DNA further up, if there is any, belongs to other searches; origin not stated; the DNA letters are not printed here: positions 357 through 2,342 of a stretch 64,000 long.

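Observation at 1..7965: Tandem array of four paralogous Sec-secreted proteins of an unrecognised family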

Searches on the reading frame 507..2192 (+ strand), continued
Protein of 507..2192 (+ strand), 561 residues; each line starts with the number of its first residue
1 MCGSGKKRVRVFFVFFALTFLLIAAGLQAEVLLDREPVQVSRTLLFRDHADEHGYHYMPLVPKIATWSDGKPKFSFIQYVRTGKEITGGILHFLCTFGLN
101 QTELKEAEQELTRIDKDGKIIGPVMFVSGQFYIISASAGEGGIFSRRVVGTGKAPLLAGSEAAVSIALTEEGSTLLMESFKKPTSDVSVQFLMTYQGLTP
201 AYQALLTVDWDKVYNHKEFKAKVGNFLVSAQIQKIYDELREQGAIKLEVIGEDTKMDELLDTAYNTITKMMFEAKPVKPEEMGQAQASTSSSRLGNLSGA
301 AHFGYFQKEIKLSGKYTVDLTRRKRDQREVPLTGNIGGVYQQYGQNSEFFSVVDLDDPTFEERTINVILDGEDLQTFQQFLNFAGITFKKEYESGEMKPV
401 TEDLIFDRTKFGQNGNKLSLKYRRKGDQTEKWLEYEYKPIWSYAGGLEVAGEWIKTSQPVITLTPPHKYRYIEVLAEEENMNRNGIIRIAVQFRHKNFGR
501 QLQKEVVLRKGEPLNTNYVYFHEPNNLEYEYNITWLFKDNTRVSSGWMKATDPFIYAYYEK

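Call 48: search_protein_families(library=pfam, proteins=[L056:66-2699:+, L056:2707-3456:+, L056:4004-4579:+, L056:4593-7016:+, L056:7046-8194:+, L056:15666-17192:+, L056:17201-18475:+, L056:18606-19178:+, L056:19130-19915:+, L045:11740-12477:+], max_evalue=0.1)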
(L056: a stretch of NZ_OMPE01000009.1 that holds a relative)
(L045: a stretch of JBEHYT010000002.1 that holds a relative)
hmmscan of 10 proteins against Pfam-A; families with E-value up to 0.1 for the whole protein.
L056:66-2699:+ (877 aa): 9 families
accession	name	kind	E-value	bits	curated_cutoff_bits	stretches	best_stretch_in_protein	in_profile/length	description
PF06580.19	His_kinase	-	7e-19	68.3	25.2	1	674-748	2-77/81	Histidine kinase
PF07494.17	Reg_prop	-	2.1e-17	61.4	20.4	1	428-447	4-23/24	Two component regulator propeller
PF02518.31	HATPase_c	-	2.9e-06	28.1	26.4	1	773-874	9-110/111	Histidine kinase-, DNA gyrase B-, and HSP90-like ATPase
PF23411.1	Beta-prop_Vps41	-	9.9e-05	22.2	33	1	56-207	18-172/332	Vps42 beta-propeller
PF21544.3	PorZ_N_b_propeller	-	0.00053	20.7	27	1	4-78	68-141/154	TSS9, PorZ, N-terminal beta-propeller domain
PF13581.12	HATPase_c_2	-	0.00084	19.8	27.4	1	779-830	41-91/127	Histidine kinase-like ATPase domain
PF23748.1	Beta-prop_LRRK2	-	0.0093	15.4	26.9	0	91-161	271-340/359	LRRK2 beta propeller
PF13570.13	Beta-prop_ACSF4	-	0.057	13.2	133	0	8-159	127-282/329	Beta-alanine-activating enzyme, beta-propeller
PF05987.18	DUF898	-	0.082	12.4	28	0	591-653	237-299/336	Bacterial protein of unknown function (DUF898)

L056:2707-3456:+ (249 aa): 4 families
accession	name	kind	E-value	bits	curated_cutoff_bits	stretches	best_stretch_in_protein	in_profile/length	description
PF04397.21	LytTR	-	2.1e-19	70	22.6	1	149-244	1-97/98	LytTr DNA-binding domain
PF00072.30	Response_reg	-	5.8e-18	65.5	30.2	1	5-112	2-110/111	Response regulator receiver domain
PF20274.4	cREC_REC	-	0.00026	22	27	1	31-74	15-60/88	Cyclic-phosphate processing Receiver domain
PF09960.14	DUF2194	-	0.036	12.8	30.4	1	111-223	49-157/582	Uncharacterised protein conserved in bacteria (DUF2194)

L056:4004-4579:+ (191 aa): 1 family
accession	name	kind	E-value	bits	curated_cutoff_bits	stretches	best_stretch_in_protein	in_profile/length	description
PF17224.9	DUF5300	-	0.093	13.4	27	0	48-81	47-80/99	Domain of unknown function (DUF5300)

L056:4593-7016:+ (807 aa): 5 families
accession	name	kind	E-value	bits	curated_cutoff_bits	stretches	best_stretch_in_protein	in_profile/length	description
PF14200.12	RicinB_lectin_2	-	2e-59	198.7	25.6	6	63-147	1-88/89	Ricin-type beta-trefoil lectin domain-like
PF00652.28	Ricin_B_lectin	-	1.4e-24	87.1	29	4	189-319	2-126/126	Ricin-type beta-trefoil lectin domain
PF24208.1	Beta-tre_PLH30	-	2.3e-06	28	27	1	82-149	7-73/130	Endo-acting ulvan lyase beta-trefoil domain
PF16850.11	Inhibitor_I66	-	0.00099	19.5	27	1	249-327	24-93/146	Peptidase inhibitor I66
PF21459.3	INI1_DNA-bd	-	0.0036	17.8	27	0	65-93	3-30/82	SWI/SNF Subunit INI1, DNA binding domain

L056:7046-8194:+ (382 aa): 0 families

L056:15666-17192:+ (508 aa): 0 families

L056:17201-18475:+ (424 aa): 0 families

L056:18606-19178:+ (190 aa): 2 families
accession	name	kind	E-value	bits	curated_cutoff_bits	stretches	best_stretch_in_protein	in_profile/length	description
PF04542.20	Sigma70_r2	-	6.3e-09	36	24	1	25-93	2-69/71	Sigma-70 region 2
PF08281.18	Sigma70_r4_2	-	0.059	13.5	25.7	0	129-157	4-32/54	Sigma-70, region 4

L056:19130-19915:+ (261 aa): 9 families
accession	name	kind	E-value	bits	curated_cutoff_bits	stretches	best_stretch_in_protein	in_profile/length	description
PF12895.13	ANAPC3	-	2.5e-05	24.9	27.2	1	176-241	18-81/82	Anaphase-promoting complex, cyclosome, subunit 3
PF14559.12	TPR_19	-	0.00014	22.5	25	1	192-245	2-54/68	Tetratricopeptide repeat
PF07719.23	TPR_2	-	0.0003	21.1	27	0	185-210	5-30/34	Tetratricopeptide repeat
PF13432.12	TPR_16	-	0.00076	20.3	32.7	0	222-258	3-38/65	Tetratricopeptide repeat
PF24575.1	TPR_Slam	-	0.0024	18.7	35.2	1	178-237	44-102/104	Surface lipoprotein assembly modifier, N-terminal TPR repeats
PF13174.12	TPR_6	-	0.0068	17.4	26.3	0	220-245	4-29/33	Tetratricopeptide repeat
PF13428.12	TPR_14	-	0.014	16.5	23.5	0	220-247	5-32/44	Tetratricopeptide repeat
PF00515.34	TPR_1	-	0.031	14.5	27.8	0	186-208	6-28/34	Tetratricopeptide repeat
PF13525.12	YfiO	-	0.089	13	25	0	188-245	12-71/203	Outer membrane lipoprotein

L045:11740-12477:+ (245 aa): 0 families
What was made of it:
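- An ECF sigma/anti-sigma pair or a two-component system lies next to the operon (call 48).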

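Call 57: search_protein_families(library=pfam, proteins=[L078:4959-6965:+, L045:4495-6894:+, L061:4497-6791:+, L043:4488-6926:+, L043:57-4457:+, L080:525-2753:+, L069:3307-4644:+, L069:4694-6196:+, L004:623-1639:+, L004:1675-3237:+], max_evalue=0.01)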
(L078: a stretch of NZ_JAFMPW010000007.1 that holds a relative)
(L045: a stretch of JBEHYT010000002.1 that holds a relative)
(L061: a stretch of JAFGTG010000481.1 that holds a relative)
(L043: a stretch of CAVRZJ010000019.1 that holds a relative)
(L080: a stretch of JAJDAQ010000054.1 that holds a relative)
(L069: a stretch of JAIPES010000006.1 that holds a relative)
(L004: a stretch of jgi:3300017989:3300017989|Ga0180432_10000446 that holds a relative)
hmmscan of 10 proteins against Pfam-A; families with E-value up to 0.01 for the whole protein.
L078:4959-6965:+ (668 aa): 2 families
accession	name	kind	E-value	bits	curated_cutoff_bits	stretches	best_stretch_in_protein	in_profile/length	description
PF14200.12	RicinB_lectin_2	-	1.5e-24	86.9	25.6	3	25-103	10-89/89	Ricin-type beta-trefoil lectin domain-like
PF00652.28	Ricin_B_lectin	-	3.2e-14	53.6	29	2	76-175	2-96/126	Ricin-type beta-trefoil lectin domain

L045:4495-6894:+ (799 aa): 0 families

L061:4497-6791:+ (764 aa): 1 family
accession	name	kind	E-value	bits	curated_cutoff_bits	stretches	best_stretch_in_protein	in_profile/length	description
PF25490.1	DUF7910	-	0.009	16.5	35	0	96-179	18-97/140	Domain of unknown function (DUF7910)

L043:4488-6926:+ (812 aa): 0 families

L043:57-4457:+ (1466 aa): 8 families
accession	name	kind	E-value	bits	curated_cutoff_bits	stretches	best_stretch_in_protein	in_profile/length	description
PF21254.3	AGA-YXIM_GBD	-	8.5e-38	129.8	27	4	892-1026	2-133/138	Beta-agarase/YXIM esterase-like, galactose-binding domain-like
PF05547.17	Peptidase_M6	-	4.4e-25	89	22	1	8-213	68-281/294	Immune inhibitor A peptidase M6, catalytic domain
PF20773.4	InhA-like_MAM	-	5.4e-17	62.4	26.9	1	252-434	20-185/191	Immune inhibitor A-like, MAM domain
PF20774.2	InhA-like_VEG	-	7e-09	36.5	27.6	1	446-559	5-101/158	Immune inhibitor A-like metallopeptidase, VEG domain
PF18911.6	PKD_4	-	3.9e-07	30.5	27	1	699-770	11-81/85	PKD domain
PF16841.11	CBM60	-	3.6e-05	24.6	28.2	0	1402-1465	8-76/91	Ca-dependent carbohydrate-binding module xylan-binding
PF00801.26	PKD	-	0.00087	19.7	23.5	1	697-765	7-73/80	PKD domain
PF07610.17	DUF1573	-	0.0033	17.8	26.1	1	794-884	7-96/98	Protein of unknown function (DUF1573)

L080:525-2753:+ (742 aa): 0 families

L069:3307-4644:+ (445 aa): 0 families

L069:4694-6196:+ (500 aa): 0 families

L004:623-1639:+ (338 aa): 0 families

L004:1675-3237:+ (520 aa): 0 families
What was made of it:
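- Leading component head: ricin-B lectin repeats in Flavobacteriaceae (2e-59 and 1.5e-24; calls 48, 57). Ricin-B lectin heads are common in toxins (calls 48, 57). An InhA-like protease lies next to one operon (call 57).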

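Call 62: search_solved_structures(query=A4, max_evalue=10, show_alignments=2)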
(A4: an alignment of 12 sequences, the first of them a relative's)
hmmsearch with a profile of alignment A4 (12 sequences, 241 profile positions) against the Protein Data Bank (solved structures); distinct sequences matched with E-value up to 10: 1.
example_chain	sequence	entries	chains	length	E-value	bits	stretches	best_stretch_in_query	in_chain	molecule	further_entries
2edv_A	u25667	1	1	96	0.18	14.2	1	96-169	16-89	FERM and PDZ domain-containing protein 1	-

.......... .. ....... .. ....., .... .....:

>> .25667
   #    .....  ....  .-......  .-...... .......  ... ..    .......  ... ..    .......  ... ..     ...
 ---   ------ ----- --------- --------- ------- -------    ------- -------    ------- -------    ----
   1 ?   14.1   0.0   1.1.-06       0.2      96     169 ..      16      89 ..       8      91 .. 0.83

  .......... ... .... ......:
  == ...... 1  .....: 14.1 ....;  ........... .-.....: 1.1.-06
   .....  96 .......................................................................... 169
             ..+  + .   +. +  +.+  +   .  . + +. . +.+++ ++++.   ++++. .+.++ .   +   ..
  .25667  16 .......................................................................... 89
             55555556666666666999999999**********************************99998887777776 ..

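Call 63: search_protein_families(library=pfam, alignment_id=A4, max_evalue=10)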
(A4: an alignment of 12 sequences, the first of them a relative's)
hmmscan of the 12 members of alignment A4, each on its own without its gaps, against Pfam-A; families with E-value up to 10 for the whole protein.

A. member 1, L045:11740-12474:+ (245 aa): 1 family
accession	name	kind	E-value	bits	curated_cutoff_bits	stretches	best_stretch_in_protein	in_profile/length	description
PF05255.16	UPF0220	-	0.26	11.2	25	1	5-43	100-141/166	Uncharacterised protein family (UPF0220)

B. families by the number of members that match (of 12 scanned): 6 families
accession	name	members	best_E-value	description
PF05903.20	Peptidase_C97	2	0.015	PPPDE putative peptidase domain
PF16044.11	DUF4796_C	2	0.051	DUF4796 C-terminal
PF02334.22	RTP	1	0.027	Replication terminator protein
PF12623.12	Hen1_L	1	0.13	RNA repair, ligase-Pnkp-associating, region of Hen1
PF12671.13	Amidase_6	1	0.23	Putative amidase domain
PF05255.16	UPF0220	1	0.26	Uncharacterised protein family (UPF0220)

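Call 77: find_homologous_proteins(query=A5, max_evalue=0.00001)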
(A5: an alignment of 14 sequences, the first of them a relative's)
Query A5 (14 sequences) (460 aa, profile of the alignment): 141 proteins with E <= 0.00001 among 8000 candidates; the best 120 are listed.
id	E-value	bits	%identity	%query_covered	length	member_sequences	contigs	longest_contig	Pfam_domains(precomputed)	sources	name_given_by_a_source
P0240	2.8e-137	476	32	14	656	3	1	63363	-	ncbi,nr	ncbi:MAG: hypothetical protein JXM79_20385 [Sedimentisphaerales bacterium]|nr:hypothetical protein [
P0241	4.3e-137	475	32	14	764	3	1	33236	-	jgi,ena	-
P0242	1.5e-118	414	100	100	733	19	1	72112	-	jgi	-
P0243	1.7e-118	414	100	100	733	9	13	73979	-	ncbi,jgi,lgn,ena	-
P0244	3.1e-116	407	87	100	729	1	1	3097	-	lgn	-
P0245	4.6e-116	406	88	100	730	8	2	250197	-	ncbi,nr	ncbi:MAG: hypothetical protein QHH43_04985 [Candidatus Saccharicenans sp.]|nr:hypothetical protein [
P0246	4.9e-116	406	88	100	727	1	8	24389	-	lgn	-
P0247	7.2e-116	406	85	100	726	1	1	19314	-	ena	-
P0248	2.1e-115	404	87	100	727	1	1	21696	-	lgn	-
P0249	2.2e-115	404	88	100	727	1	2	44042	-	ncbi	-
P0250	2.8e-115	404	86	100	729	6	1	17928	-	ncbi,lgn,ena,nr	ncbi:MAG TPA: hypothetical protein DCR87_05110 [Acidobacteria bacterium]|nr:hypothetical protein [Ac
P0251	9.6e-115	402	87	100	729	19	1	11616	-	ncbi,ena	-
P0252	1.0e-114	402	86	100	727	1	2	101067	-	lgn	-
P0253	1.0e-114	402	85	100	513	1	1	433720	-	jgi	-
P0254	1.9e-114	401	88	100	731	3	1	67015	-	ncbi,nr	ncbi:MAG: hypothetical protein QHH44_01650 [Candidatus Saccharicenans sp.]|nr:hypothetical protein [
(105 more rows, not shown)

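Call 79: search_protein_families(library=pfam, alignment_id=A6, max_evalue=1)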
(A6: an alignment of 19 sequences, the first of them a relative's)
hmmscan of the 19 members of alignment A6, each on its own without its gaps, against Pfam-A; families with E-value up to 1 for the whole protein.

A. member 1, P0243 (733 aa): 2 families
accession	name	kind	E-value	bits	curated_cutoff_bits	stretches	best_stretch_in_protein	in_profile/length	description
PF08305.17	NPCBM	-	0.052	14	23.9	1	117-200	60-135/137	NPCBM/NEW2 domain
PF05345.18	He_PIG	-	0.17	12.8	24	1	78-145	10-84/96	Putative Ig domain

B. families by the number of members that match (of 19 scanned): 8 families
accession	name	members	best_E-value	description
PF08305.17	NPCBM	13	0.0096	NPCBM/NEW2 domain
PF03941.20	INCENP_ARK-bind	2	0.21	Inner centromere protein, ARK binding region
PF15291.11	Dermcidin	1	0.065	Dermcidin, antibiotic peptide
PF20418.3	Herpes_gE_N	1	0.072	Alphaherpesvirus glycoprotein E N-terminal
PF23650.1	DUF7148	1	0.11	Domain of unknown function (DUF7148)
PF00269.25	SASP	1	0.16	Small, acid-soluble spore proteins, alpha/beta type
PF20766.2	DUF447_C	1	0.16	Protein of unknown function (DUF447)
PF05345.18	He_PIG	1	0.17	Putative Ig domain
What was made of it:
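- On NPCBM/NEW2 carbohydrate-binding module (g0 head): Even so, 13 of 19 orthologues hit the same region (call 79).
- NPCBM-like in 13 of 19 Aminicenantes orthologues (call 79). The NPCBM signal is below Pfam's threshold in every protein (call 79).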

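Call 80: search_solved_structures(query=A6, max_evalue=10, show_alignments=1)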
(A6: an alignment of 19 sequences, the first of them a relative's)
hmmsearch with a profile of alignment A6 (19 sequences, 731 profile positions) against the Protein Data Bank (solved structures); distinct sequences matched with E-value up to 10: 1.
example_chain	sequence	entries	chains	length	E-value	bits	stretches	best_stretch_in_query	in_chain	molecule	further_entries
9k7x_A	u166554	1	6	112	0.4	12.1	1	483-554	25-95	C3-Ca1-DN*3-20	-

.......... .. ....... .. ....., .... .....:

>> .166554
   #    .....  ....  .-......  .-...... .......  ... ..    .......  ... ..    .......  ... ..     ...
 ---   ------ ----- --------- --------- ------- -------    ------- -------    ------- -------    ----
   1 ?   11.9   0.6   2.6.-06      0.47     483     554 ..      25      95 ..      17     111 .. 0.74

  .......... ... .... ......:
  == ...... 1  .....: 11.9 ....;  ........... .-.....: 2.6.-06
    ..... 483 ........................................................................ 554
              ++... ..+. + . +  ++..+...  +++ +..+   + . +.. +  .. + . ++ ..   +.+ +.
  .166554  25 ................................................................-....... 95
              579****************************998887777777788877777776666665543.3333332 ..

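Call 81: find_related_loci(query=A3, collection=viral_contigs, flank=5000)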
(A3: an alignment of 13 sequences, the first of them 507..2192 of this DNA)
Query A3 (561 aa) in viral_contigs; peptide patterns used: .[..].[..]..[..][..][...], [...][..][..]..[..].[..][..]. (x = any residue, [..] = any of these).
51 stretches matched a pattern, but none encodes a relative of the query by tblastn (E <= 1e-3).
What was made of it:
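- The family is absent from viral contigs (call 81).
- Tried and rejected: No relatives were found (call 81).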

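Call 83: find_homologous_proteins(query=A7, max_evalue=1e-20)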
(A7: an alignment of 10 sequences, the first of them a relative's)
Query A7 (10 sequences) (580 aa, profile of the alignment): 572 proteins with E <= 1e-20 among 8000 candidates; the best 120 are listed.
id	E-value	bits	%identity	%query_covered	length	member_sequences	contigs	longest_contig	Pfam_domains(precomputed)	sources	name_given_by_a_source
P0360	9.6e-280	947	44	99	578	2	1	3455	-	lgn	-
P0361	2.4e-278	942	45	98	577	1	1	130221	-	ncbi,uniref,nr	ncbi:hypothetical protein [Flavivirga sp. 57AJ16]|uniref:hypothetical protein n=1 Tax=Flavivirga sp.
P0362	3.1e-278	942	45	95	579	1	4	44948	-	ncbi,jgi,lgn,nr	ncbi:MAG: hypothetical protein SH818_19090 [Saprospiraceae bacterium]|nr:hypothetical protein [Sapro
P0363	4.5e-275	932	43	99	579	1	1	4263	-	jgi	jgi:hypothetical protein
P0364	5.6e-274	928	46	99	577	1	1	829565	-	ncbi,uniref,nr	ncbi:hypothetical protein [Flavivirga spongiicola]|uniref:Uncharacterized protein n=1 Tax=Flavivirga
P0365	4.9e-272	922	46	99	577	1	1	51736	-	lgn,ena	-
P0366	1.2e-271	920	100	100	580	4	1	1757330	-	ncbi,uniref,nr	ncbi:hypothetical protein [Aquimarina sp. AU474]|uniref:hypothetical protein n=1 Tax=Aquimarina sp. 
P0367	1.4e-271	920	44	95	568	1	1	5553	-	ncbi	-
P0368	2.3e-271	919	44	95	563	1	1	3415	-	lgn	-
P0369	2.8e-271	919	74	96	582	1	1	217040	-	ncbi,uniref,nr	ncbi:hypothetical protein [Muriicola sp. Z0-33]|uniref:hypothetical protein n=1 Tax=Muriicola sp. Z0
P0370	4.4e-270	915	45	95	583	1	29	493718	-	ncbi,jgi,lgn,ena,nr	ncbi:MAG: hypothetical protein IPH34_12870 [Chitinophagaceae bacterium]|nr:hypothetical protein [Chi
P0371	2.1e-269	913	45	95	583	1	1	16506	-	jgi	-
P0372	2.3e-269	913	45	99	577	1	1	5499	-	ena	-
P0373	5.5e-268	908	45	95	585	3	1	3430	-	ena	-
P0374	7.0e-268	908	47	95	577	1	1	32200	-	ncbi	-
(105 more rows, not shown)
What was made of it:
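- Distribution is patchy and accessory-like, and the cultured carriers are host-associated marine Flavobacteriaceae (call 83).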
